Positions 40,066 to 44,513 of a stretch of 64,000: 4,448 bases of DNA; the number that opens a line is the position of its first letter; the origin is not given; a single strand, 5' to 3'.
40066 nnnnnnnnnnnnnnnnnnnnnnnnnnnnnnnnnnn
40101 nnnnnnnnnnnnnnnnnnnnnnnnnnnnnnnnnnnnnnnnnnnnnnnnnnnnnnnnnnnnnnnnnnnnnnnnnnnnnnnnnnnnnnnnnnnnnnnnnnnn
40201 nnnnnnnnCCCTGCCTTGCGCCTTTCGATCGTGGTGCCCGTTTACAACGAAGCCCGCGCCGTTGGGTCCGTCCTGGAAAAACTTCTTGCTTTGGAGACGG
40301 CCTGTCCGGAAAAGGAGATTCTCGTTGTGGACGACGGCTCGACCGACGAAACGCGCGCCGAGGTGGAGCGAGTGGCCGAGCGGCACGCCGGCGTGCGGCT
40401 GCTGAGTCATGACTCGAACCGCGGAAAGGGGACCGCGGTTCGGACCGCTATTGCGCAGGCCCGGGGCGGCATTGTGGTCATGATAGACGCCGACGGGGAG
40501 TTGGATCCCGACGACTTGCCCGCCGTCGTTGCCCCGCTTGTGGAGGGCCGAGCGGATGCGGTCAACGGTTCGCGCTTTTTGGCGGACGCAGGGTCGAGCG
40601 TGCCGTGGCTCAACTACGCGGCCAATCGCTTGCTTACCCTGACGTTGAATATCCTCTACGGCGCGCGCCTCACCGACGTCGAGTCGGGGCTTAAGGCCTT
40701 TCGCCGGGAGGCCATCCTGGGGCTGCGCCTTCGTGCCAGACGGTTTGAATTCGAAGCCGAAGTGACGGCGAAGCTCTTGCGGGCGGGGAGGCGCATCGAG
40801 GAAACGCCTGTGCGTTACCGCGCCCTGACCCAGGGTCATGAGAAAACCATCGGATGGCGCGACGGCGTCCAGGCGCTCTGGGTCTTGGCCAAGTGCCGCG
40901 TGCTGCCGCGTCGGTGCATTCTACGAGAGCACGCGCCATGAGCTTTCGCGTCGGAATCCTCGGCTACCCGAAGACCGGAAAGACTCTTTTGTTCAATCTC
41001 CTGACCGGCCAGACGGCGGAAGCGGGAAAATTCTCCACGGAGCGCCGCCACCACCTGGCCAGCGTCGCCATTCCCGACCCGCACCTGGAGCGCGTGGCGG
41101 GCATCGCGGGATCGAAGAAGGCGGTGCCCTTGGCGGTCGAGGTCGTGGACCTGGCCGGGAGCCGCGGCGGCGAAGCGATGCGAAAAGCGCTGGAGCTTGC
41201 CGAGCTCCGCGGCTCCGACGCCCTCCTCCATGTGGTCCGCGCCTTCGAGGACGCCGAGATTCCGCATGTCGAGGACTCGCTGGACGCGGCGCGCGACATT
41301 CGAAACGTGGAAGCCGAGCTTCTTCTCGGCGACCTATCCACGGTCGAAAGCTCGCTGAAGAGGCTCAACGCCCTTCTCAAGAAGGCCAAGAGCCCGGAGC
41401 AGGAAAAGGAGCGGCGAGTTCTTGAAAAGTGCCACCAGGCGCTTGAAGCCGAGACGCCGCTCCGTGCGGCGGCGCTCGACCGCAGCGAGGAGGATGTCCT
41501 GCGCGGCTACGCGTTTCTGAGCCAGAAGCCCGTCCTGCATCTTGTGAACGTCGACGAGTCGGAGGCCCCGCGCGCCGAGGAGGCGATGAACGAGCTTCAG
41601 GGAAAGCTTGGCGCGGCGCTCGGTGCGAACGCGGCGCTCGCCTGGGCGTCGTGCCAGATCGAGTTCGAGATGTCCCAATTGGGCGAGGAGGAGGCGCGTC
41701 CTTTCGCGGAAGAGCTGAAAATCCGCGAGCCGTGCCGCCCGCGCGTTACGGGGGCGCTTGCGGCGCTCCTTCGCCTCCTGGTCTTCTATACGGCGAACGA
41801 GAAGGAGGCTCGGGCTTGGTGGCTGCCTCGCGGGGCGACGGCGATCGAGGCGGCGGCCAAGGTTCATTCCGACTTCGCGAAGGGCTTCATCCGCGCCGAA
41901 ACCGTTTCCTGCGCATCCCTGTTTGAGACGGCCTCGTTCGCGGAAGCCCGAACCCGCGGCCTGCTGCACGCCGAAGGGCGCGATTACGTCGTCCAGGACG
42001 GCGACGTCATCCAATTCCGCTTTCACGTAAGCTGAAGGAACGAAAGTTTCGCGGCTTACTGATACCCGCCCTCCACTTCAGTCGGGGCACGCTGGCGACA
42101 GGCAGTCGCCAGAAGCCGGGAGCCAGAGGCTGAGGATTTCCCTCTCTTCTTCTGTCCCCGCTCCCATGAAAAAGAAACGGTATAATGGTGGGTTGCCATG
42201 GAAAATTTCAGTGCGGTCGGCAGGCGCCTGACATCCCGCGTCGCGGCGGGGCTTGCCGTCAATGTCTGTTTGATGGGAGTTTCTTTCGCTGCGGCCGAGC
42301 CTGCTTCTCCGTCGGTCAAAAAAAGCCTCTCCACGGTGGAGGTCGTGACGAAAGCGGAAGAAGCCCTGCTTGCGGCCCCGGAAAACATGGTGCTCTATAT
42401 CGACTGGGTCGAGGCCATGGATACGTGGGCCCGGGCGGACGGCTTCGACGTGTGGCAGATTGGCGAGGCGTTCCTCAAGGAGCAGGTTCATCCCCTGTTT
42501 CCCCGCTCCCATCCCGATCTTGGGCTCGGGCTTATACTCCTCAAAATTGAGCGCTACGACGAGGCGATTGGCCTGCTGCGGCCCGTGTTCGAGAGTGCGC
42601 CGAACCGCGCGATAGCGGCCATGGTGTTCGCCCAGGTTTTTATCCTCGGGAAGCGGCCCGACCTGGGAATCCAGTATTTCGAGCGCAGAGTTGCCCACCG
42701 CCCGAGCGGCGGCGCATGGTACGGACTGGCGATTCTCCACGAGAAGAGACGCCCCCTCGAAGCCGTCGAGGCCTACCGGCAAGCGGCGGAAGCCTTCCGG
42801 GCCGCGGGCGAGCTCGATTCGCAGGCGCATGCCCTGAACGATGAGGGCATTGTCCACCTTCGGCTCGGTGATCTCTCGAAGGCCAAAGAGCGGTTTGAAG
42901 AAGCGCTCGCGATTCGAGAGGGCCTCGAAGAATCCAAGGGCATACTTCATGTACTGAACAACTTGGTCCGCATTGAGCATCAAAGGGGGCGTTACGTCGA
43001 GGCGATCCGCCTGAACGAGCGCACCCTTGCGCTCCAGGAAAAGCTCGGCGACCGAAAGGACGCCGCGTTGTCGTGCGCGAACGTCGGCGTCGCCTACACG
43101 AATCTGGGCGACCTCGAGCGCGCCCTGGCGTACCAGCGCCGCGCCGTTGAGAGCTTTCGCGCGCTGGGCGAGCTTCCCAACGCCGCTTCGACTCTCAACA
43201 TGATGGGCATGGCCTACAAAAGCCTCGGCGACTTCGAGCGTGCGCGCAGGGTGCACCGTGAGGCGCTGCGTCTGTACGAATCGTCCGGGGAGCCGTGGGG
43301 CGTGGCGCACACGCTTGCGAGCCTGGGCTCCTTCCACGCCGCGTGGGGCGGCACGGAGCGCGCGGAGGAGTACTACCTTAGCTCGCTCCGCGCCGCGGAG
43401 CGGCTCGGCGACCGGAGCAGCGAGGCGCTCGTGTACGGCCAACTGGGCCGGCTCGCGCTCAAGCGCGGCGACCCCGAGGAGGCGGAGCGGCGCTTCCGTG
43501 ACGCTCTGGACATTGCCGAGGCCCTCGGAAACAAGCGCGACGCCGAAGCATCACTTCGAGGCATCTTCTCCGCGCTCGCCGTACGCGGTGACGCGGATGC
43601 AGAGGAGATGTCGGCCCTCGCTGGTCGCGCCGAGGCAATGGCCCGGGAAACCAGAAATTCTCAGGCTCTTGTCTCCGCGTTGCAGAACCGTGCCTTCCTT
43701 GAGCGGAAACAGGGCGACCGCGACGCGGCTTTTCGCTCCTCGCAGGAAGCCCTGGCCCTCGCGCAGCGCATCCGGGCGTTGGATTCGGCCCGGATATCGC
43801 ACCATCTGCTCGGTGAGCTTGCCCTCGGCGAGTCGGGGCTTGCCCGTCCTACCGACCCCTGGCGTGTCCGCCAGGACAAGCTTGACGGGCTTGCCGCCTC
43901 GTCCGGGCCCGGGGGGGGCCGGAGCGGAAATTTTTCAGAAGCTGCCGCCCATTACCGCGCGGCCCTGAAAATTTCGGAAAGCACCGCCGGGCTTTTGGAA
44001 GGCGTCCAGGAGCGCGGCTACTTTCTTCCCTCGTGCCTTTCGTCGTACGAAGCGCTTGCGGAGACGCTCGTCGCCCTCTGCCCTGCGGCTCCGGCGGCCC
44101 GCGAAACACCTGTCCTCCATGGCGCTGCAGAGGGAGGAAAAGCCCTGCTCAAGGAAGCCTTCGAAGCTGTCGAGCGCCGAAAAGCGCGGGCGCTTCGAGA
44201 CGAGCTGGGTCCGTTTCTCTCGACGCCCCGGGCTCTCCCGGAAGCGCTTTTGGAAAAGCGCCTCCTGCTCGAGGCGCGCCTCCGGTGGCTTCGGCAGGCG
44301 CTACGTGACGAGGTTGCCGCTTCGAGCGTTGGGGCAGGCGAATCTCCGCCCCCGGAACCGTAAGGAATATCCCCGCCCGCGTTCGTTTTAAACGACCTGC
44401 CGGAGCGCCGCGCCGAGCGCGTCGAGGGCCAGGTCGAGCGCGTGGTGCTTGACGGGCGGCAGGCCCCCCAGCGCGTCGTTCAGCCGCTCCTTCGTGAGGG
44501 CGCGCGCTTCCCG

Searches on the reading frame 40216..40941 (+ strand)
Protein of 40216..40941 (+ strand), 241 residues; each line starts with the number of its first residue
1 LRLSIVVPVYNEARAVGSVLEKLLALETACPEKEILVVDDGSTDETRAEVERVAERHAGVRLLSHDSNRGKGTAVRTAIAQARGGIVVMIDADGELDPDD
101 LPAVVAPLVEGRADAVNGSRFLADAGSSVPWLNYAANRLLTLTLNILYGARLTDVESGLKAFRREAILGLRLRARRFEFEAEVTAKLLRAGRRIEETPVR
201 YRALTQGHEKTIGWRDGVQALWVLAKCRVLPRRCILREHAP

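Call 9: search_protein_families(library=pfam, proteins=[window:40216-40941:+], max_evalue=0.001)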
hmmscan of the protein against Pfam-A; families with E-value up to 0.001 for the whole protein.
window:40216-40941:+ (241 aa): 4 families
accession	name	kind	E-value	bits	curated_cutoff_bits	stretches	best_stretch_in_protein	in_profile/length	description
PF00535.33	Glycos_transf_2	-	6e-34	117.8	23.3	1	4-167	1-164/168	Glycosyl transferase family 2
PF13641.12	Glyco_tranf_2_3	-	2.7e-14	54.2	27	1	3-129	3-131/230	Glycosyltransferase like family 2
PF10111.15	Glyco_tranf_2_2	-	1.5e-05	25.1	27.3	1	4-104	1-102/276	Glycosyltransferase like family 2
PF13704.12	Glyco_tranf_2_4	-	0.00019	22.3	27.5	1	19-93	6-81/98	Glycosyl transferase family 2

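Call 105: search_protein_families(library=padloc, proteins=[window:40216-40941:+], max_evalue=0.001)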
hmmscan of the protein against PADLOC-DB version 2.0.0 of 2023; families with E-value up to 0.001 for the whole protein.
window:40216-40941:+ (241 aa): 0 families

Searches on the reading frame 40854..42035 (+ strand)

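Call 9: search_protein_families(library=pfam, proteins=[window:40854-42035:+], max_evalue=0.001)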
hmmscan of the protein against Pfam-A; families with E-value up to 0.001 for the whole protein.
window:40854-42035:+ (393 aa): 3 families
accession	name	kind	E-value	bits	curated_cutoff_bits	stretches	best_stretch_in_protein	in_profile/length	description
PF06071.19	YchF-GTPase_C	-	6.5e-29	100.3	27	1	308-390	1-83/84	Protein of unknown function (DUF933)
PF01926.29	MMR_HSR1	-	2.9e-07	31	21.9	1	32-138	1-91/113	50S ribosome-binding GTPase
PF02824.27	TGS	-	1.8e-05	25.1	22.2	1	324-387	13-57/60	TGS domain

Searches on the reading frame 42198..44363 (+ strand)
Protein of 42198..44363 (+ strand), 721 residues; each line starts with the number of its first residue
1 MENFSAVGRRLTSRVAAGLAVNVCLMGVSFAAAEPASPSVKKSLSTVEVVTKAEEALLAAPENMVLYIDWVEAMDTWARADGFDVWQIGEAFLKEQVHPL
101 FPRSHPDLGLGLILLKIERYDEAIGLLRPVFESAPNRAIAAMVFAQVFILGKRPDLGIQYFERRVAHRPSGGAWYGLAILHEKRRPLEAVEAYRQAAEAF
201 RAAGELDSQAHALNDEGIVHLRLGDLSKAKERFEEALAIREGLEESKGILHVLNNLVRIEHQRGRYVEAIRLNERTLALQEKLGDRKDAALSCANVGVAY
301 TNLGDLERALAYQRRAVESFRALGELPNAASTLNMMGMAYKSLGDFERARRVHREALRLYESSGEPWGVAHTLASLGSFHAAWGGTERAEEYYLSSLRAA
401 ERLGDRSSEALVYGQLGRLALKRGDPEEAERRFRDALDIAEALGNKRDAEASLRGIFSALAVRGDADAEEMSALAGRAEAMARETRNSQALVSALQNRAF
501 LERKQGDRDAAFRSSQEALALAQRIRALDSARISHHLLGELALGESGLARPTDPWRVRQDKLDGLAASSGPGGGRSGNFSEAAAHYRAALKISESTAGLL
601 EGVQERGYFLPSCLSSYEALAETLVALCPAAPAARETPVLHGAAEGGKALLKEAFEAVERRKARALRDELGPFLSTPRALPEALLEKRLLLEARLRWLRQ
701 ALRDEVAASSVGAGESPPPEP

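Call 9: search_protein_families(library=pfam, proteins=[window:42198-44363:+], max_evalue=0.001)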
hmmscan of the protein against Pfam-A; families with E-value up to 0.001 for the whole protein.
window:42198-44363:+ (721 aa): 17 families
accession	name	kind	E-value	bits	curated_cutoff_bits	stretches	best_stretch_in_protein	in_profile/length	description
PF13424.12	TPR_12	-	9.1e-47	157.6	30.1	4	295-362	8-77/77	Tetratricopeptide repeat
PF13374.12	TPR_10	-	4.9e-27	93.5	27.5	3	330-361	2-33/42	Tetratricopeptide repeat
PF07719.23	TPR_2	-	9.7e-24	81.9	27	0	210-240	1-31/34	Tetratricopeptide repeat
PF13181.12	TPR_8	-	2.2e-23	80.8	25.7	0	292-318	3-29/34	Tetratricopeptide repeat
PF00515.34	TPR_1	-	3.1e-20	71.5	27.8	0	330-362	1-33/34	Tetratricopeptide repeat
PF13176.12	TPR_7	-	1.9e-19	68.4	27.9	0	414-446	3-35/36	Tetratricopeptide repeat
PF17874.7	TPR_MalT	-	7.8e-14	52.1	45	1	263-440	14-191/336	MalT-like TPR region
PF13428.12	TPR_14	-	3.9e-11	42.9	23.5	0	334-367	5-38/44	Tetratricopeptide repeat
PF13432.12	TPR_16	-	1.4e-10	41.9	32.7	0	108-163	1-56/65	Tetratricopeptide repeat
PF14938.12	SNAP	-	2.5e-09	37.4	25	1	273-364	58-149/282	Soluble NSF attachment protein, SNAP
PF24885.1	TPR_NPHP3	-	1.4e-07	31.6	100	0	322-401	91-172/239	Nephrocystin-3 TPR domain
PF13431.12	TPR_17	-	6.7e-07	29.5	24.4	0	327-350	10-33/34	Tetratricopeptide repeat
PF14559.12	TPR_19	-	1.1e-06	29.4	25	0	118-170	5-57/68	Tetratricopeptide repeat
PF13414.12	TPR_11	-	5.5e-06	26.4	26.8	0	576-597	7-28/42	TPR repeat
PF10516.15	SHNi-TPR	-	3.1e-05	23.8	21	0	219-237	3-21/38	SHNi-TPR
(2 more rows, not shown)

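Call 105: search_protein_families(library=padloc, proteins=[window:42198-44363:+], max_evalue=0.001)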
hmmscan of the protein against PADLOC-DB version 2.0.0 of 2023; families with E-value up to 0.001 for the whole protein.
window:42198-44363:+ (721 aa): 1 family
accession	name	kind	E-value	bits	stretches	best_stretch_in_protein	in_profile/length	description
PDLC01169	TPR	-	1e-16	59.1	2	330-451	109-229/252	TPR repeats containing protein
